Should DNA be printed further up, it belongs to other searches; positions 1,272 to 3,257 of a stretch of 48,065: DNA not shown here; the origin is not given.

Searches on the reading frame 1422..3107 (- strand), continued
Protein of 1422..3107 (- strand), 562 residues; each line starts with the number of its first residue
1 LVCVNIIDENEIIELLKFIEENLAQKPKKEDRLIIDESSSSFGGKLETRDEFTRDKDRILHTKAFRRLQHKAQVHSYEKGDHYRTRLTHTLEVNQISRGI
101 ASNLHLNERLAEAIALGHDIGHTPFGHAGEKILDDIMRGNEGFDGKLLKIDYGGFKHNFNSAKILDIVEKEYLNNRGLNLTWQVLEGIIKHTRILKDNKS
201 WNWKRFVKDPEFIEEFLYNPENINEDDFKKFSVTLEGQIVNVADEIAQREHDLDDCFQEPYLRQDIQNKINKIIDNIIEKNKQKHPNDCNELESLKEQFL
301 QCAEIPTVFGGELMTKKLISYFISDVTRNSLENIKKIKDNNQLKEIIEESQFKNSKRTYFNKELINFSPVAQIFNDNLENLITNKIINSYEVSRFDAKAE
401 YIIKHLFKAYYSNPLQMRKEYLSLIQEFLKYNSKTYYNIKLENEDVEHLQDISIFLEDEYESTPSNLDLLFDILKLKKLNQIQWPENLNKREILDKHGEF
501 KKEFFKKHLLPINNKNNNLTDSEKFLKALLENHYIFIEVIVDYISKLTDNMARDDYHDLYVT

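Call 64: search_solved_structures(query=window:1422-3104:-, max_evalue=1e-25, show_alignments=2)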
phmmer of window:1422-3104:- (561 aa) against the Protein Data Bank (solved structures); distinct sequences matched with E-value up to 1e-25: 3.
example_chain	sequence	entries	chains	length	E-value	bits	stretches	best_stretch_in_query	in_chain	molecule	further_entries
2dqb_A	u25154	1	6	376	1.6e-42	149.5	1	48-191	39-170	Deoxyguanosinetriphosphate triphosphohydrolase, putative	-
9vwa_A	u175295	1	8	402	3.6e-28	102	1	42-257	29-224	Deoxyguanosinetriphosphate triphosphohydrolase-like protein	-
9vwc_A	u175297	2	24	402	6.4e-27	97.9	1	42-257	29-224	Deoxyguanosinetriphosphate triphosphohydrolase-like protein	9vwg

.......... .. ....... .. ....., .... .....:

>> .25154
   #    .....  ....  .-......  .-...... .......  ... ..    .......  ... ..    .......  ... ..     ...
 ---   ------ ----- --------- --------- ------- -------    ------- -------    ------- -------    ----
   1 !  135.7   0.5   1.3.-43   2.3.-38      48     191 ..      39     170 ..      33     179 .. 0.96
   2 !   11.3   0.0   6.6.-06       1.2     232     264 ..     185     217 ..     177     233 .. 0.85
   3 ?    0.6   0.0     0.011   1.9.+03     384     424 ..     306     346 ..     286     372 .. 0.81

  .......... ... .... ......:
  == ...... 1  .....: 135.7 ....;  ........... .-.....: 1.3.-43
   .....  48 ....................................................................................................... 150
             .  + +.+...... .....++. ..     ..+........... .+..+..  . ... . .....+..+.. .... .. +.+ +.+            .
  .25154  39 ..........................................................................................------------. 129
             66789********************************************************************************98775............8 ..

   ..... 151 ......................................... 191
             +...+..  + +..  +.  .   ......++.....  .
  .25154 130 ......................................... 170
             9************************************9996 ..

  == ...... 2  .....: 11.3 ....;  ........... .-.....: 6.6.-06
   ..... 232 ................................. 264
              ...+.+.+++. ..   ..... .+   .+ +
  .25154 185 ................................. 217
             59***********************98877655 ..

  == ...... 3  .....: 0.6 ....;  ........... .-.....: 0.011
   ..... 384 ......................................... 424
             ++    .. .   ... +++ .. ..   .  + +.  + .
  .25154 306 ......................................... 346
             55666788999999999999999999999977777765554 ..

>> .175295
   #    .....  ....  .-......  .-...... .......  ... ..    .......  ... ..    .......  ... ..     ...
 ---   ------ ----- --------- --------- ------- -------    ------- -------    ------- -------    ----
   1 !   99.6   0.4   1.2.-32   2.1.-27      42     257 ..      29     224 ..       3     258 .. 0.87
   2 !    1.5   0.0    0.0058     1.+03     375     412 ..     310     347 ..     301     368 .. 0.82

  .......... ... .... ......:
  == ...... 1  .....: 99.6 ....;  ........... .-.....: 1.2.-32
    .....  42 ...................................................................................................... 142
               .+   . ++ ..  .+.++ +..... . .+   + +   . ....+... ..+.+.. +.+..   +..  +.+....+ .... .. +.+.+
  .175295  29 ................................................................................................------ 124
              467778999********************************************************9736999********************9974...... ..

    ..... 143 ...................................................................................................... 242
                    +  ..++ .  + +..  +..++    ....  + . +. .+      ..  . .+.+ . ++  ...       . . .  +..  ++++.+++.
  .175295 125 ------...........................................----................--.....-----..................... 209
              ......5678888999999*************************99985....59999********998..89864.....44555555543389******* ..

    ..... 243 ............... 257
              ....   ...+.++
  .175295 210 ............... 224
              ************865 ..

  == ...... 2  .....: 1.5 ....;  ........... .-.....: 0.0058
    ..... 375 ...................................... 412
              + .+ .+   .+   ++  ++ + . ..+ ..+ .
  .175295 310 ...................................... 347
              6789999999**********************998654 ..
